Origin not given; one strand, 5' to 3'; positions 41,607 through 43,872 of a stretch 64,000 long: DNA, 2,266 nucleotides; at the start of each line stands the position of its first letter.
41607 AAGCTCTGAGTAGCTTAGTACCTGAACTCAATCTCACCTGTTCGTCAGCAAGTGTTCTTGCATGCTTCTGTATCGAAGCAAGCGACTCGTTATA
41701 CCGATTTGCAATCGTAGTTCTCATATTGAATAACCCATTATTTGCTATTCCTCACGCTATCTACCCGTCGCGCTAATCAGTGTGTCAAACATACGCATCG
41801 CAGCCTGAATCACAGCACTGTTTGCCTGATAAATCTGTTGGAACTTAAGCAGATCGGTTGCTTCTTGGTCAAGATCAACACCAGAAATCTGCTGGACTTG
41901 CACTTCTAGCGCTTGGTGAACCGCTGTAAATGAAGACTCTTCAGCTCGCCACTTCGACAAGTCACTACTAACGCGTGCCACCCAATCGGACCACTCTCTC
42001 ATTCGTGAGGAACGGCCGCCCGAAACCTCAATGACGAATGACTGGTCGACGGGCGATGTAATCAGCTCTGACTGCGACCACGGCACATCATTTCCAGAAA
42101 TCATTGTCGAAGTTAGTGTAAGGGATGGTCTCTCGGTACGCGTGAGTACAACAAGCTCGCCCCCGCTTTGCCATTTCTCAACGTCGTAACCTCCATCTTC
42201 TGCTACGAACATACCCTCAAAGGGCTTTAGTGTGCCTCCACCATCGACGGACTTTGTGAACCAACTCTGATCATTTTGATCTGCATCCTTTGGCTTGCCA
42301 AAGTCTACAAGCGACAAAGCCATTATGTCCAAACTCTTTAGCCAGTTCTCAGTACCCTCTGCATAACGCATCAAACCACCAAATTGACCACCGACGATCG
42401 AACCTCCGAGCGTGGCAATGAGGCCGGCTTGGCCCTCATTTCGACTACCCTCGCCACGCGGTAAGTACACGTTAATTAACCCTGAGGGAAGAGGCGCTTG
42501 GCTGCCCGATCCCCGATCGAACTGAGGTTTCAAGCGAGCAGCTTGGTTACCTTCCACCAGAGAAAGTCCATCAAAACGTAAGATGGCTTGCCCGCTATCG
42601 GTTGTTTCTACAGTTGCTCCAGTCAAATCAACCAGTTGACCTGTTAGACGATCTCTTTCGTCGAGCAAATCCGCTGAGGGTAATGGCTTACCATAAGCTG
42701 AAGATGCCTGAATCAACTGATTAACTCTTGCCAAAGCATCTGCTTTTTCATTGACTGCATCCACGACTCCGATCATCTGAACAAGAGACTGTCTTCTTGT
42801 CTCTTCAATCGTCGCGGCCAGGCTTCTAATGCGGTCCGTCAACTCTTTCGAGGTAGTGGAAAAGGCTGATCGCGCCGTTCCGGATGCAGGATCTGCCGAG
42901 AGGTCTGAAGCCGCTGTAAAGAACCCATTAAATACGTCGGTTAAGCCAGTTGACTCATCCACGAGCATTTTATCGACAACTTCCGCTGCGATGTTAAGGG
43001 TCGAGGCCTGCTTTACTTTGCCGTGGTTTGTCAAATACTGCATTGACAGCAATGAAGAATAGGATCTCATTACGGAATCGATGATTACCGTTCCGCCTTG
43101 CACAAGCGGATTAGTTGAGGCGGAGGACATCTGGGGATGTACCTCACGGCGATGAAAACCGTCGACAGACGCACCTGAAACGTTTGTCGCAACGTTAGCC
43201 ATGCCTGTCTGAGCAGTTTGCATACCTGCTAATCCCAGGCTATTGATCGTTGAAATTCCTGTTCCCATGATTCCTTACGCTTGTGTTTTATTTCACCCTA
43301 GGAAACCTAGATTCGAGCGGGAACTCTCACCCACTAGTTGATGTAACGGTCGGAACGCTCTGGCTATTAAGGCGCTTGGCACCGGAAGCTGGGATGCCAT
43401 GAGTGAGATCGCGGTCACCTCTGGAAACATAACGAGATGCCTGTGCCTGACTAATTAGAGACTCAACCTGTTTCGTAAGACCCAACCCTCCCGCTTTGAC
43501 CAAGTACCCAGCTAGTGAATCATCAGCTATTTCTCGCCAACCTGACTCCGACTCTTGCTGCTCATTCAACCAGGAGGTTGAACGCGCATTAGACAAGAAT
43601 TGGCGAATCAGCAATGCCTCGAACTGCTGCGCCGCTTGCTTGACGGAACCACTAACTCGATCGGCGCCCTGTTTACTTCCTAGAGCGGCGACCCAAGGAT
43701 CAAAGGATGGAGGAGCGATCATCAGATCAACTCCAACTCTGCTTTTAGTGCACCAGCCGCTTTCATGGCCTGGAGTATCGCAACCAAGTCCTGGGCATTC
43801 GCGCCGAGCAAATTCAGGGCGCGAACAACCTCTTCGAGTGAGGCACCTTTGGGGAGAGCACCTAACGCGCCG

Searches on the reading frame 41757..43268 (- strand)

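Call 14: search_protein_families(library=pfam, proteins=[window:41757-43268:-], max_evalue=0.01)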
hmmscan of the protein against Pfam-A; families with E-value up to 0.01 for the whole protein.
window:41757-43268:- (503 aa): 2 families
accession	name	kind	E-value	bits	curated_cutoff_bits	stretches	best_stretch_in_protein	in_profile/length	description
PF22638.1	FlgK_D1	-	1.1e-33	117.2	28.6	1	97-322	3-212/233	Flagellar hook-associated protein FlgK helical domain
PF06429.18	Flg_bbr_C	-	3.5e-09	36.5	23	1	461-499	7-45/46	Flagellar basal body rod FlgEFG protein C-terminal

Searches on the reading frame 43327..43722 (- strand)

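Call 45: search_protein_families(library=pfam, proteins=[window:43327-43722:-], max_evalue=10)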
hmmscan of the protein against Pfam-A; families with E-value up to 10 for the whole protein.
window:43327-43722:- (131 aa): 2 families
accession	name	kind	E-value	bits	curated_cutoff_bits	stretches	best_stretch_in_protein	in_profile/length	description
PF17511.7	Mobilization_B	-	0.046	14.5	27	1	40-72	41-75/136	Mobilization protein B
PF07863.16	CtnDOT_TraJ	-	0.23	12.7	28.4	1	69-96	14-42/66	Homologues of TraJ from Bacteroides conjugative transposon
